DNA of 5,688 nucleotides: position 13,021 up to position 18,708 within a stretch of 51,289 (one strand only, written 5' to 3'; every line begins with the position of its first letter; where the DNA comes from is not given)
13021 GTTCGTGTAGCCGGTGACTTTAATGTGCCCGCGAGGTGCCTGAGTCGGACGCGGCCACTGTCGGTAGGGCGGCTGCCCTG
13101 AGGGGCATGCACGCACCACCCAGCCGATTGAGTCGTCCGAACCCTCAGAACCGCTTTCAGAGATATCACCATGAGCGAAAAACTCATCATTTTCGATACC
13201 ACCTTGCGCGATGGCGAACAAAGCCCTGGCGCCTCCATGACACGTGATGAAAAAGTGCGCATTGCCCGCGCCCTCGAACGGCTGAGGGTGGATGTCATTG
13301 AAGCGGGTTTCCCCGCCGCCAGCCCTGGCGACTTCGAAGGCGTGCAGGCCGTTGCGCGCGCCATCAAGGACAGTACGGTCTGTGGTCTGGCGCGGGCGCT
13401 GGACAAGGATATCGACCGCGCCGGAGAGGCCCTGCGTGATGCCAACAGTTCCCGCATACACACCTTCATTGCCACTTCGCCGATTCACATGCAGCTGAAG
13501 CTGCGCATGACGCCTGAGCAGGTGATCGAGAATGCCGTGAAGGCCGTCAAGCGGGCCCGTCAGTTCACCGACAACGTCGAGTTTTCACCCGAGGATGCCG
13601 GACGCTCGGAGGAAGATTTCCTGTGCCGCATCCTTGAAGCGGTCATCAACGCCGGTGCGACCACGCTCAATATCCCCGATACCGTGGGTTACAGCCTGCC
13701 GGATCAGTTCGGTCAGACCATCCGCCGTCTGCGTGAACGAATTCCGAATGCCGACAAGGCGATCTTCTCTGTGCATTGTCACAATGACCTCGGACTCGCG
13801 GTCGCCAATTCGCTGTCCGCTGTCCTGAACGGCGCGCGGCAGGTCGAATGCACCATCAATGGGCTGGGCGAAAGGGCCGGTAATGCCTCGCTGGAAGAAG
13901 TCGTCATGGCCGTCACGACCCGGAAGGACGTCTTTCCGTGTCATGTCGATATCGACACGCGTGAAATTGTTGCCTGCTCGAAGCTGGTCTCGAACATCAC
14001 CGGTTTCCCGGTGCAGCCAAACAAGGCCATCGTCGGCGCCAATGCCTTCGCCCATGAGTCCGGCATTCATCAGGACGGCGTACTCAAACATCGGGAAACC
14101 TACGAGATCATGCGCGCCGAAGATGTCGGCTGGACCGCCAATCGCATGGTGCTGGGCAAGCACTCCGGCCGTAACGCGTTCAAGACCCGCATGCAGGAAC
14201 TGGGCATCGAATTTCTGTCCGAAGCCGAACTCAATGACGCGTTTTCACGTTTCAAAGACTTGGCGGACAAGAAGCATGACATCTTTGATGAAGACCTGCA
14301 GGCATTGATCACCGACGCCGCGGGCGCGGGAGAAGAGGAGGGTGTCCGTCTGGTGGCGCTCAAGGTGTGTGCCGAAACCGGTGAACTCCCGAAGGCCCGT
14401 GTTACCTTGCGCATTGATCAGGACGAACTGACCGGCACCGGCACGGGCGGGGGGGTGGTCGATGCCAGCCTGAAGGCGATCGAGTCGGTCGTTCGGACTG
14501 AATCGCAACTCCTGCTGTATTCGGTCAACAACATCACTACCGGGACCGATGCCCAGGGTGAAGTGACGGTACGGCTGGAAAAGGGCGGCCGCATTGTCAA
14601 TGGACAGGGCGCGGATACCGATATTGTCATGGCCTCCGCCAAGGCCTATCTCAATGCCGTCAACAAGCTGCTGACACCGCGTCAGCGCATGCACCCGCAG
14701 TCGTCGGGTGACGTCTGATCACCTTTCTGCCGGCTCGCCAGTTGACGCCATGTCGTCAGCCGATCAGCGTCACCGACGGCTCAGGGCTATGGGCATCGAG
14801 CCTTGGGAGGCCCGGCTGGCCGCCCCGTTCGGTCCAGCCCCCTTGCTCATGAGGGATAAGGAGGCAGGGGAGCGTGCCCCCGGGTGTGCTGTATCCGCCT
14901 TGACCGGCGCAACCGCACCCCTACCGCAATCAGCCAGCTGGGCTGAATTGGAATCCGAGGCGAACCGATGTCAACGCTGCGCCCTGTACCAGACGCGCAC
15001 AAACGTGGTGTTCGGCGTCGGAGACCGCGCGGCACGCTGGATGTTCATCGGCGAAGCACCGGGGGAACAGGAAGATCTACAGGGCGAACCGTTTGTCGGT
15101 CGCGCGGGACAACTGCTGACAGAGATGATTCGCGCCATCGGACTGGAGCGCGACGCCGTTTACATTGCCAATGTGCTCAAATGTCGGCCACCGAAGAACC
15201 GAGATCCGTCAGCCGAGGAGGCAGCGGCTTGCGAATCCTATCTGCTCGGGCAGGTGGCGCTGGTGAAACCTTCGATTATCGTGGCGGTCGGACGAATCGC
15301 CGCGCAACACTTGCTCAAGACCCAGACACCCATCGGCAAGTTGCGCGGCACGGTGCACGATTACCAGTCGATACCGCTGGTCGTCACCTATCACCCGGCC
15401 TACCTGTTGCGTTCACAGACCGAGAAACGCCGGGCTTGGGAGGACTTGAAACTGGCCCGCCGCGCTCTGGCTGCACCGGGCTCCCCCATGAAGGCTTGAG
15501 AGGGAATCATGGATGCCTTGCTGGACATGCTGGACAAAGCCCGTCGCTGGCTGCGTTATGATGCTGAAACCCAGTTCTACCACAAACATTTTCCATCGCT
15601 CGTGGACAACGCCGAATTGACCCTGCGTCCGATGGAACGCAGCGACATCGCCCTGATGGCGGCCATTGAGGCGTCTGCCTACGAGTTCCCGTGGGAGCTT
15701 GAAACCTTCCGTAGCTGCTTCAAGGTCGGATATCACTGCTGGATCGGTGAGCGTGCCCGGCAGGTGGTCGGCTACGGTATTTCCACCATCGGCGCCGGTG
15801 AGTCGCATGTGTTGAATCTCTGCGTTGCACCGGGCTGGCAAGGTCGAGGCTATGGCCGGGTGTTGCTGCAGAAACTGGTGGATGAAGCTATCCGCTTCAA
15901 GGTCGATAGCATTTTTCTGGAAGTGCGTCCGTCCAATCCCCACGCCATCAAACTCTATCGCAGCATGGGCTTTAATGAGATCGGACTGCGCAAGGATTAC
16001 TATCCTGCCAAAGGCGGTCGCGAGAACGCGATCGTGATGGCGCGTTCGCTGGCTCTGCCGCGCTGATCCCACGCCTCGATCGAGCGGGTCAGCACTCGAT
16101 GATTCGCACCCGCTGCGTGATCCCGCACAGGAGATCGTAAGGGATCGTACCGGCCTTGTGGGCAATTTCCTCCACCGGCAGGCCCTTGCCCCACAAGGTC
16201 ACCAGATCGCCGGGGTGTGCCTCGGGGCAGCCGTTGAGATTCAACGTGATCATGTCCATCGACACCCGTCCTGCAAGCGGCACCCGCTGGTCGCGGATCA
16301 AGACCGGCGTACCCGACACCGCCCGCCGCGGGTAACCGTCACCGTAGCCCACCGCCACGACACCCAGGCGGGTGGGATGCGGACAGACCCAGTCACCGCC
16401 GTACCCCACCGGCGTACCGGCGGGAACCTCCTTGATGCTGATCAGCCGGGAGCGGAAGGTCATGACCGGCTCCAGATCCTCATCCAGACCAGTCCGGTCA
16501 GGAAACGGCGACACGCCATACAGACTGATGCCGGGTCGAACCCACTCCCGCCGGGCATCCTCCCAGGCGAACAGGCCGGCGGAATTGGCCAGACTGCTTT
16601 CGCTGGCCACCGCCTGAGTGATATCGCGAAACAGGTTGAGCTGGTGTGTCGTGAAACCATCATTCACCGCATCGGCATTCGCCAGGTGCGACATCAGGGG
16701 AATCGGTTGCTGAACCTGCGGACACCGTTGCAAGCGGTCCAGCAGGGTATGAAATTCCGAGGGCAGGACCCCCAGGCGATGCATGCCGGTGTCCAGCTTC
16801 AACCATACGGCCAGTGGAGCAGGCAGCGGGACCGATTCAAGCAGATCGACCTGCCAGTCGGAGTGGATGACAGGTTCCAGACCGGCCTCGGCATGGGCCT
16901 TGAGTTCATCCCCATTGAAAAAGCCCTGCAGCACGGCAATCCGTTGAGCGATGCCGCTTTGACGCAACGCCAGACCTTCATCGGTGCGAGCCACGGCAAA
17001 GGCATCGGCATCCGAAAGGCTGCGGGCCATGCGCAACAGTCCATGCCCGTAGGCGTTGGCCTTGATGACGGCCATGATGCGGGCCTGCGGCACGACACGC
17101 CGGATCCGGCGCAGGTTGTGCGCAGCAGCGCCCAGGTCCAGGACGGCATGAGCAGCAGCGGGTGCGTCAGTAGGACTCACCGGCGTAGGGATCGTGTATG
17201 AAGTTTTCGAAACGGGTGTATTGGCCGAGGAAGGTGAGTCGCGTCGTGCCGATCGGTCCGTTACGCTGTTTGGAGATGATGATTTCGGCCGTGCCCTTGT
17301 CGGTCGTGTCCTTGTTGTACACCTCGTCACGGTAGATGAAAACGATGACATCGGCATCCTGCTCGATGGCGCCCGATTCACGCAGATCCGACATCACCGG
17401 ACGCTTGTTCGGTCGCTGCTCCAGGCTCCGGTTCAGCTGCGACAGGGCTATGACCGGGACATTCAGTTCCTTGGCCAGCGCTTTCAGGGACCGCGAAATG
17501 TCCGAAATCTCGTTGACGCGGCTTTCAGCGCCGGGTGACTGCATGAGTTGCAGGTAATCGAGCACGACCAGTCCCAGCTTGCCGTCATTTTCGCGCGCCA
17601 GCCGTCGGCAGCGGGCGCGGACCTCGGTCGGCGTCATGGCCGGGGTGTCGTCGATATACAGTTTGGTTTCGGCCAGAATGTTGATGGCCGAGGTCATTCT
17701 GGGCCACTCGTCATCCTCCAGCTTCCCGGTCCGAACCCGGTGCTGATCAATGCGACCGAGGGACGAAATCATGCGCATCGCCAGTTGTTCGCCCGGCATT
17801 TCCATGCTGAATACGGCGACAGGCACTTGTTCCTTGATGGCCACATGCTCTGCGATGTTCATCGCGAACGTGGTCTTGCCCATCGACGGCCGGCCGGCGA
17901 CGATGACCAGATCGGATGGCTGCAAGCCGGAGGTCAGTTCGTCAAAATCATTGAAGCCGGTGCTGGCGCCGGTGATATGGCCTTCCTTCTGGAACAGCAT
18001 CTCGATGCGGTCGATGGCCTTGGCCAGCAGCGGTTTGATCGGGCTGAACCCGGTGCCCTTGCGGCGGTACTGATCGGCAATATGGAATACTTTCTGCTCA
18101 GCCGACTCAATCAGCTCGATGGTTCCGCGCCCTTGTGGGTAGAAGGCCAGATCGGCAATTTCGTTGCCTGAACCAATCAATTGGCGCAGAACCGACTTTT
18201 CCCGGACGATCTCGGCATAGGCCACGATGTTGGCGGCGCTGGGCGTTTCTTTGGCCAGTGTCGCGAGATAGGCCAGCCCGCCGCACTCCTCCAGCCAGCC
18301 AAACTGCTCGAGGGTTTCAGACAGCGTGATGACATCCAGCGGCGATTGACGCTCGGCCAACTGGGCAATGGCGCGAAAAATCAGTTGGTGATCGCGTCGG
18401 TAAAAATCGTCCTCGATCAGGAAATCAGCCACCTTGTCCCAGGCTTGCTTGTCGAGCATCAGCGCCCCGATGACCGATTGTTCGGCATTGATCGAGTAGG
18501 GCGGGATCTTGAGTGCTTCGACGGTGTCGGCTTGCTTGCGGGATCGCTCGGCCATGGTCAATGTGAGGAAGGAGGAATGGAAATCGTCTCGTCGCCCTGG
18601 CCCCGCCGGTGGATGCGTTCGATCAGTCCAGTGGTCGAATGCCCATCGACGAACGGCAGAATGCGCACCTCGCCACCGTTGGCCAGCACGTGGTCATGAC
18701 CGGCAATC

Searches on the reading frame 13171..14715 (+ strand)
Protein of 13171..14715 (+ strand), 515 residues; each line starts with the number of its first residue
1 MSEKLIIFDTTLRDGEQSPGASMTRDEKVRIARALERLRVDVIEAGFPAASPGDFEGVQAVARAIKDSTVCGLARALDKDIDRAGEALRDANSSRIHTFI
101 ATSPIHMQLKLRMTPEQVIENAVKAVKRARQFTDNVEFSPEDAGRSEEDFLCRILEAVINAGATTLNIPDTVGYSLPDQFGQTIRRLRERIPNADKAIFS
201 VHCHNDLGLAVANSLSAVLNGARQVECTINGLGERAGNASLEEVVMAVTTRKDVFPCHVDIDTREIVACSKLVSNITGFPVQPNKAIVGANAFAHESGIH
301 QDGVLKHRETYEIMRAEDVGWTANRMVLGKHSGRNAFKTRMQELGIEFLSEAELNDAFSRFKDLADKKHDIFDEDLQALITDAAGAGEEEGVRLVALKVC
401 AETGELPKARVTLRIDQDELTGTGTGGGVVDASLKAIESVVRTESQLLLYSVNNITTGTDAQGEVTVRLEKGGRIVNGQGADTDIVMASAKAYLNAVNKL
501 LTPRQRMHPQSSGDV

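Call 56: search_protein_families(library=pfam, proteins=[window:13171-14715:+])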
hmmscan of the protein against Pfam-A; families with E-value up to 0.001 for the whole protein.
window:13171-14715:+ (515 aa): 3 families
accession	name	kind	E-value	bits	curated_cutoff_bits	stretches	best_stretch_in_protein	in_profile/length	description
PF00682.25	HMGL-like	-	1.6e-99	332.9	29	1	5-273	2-260/260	HMGL-like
PF08502.15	LeuA_dimer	-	5.1e-35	120.7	24.9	1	371-501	2-131/131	LeuA allosteric (dimerisation) domain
PF22617.1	HCS_D2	-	8.8e-30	103.4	27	1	287-368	1-81/82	Homocitrate synthase post-HMGL domain-like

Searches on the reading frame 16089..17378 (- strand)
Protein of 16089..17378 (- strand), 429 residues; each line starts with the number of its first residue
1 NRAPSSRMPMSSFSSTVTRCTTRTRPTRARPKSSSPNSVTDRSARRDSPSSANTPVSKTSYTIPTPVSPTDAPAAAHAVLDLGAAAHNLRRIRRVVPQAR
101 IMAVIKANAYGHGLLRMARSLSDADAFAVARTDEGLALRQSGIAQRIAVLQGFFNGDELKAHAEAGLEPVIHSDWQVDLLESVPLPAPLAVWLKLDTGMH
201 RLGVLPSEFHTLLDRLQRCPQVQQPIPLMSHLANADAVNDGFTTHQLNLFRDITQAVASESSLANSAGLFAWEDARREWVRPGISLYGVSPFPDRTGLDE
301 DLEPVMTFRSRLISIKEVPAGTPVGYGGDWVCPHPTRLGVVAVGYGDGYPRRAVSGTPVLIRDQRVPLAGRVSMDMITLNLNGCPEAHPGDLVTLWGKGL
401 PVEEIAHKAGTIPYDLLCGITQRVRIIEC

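Call 56: search_protein_families(library=pfam, proteins=[window:16089-17378:-])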
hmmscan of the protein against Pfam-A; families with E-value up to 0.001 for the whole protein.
window:16089-17378:- (429 aa): 2 families
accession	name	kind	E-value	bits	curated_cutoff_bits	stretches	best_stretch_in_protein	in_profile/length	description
PF01168.26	Ala_racemase_N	-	2.7e-65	220.6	24.1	1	81-291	2-220/220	Alanine racemase, N-terminal domain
PF00842.27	Ala_racemase_C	-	4.7e-42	143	25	1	305-425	1-124/127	Alanine racemase, C-terminal domain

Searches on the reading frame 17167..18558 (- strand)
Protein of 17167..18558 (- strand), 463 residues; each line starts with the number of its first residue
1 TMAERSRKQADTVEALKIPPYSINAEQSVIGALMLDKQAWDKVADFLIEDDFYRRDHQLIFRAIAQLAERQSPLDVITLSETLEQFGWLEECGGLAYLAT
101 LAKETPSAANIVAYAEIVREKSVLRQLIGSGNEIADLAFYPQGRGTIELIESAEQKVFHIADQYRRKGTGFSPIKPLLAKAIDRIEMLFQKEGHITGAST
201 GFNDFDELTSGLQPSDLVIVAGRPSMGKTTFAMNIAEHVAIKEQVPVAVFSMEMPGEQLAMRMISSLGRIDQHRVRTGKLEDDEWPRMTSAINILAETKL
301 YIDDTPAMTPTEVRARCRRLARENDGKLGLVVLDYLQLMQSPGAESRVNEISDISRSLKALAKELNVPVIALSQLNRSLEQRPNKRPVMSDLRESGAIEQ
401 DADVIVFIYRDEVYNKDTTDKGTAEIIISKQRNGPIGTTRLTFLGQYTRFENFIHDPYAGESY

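Call 56: search_protein_families(library=pfam, proteins=[window:17167-18558:-])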
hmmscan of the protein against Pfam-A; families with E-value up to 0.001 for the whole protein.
window:17167-18558:- (463 aa): 4 families
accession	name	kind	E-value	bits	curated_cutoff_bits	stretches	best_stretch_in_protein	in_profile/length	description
PF03796.21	DnaB_C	-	6.3e-112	373.5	27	1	197-452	1-255/255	DnaB-like helicase C terminal domain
PF00772.26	DnaB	-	1e-35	122.3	23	1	19-120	2-103/103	DnaB-like helicase N terminal domain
PF13481.12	AAA_25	-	5.6e-12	46.1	27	1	212-375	29-190/195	AAA domain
PF06745.19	ATPase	-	3.1e-05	23.9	26.6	1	199-269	2-72/231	KaiC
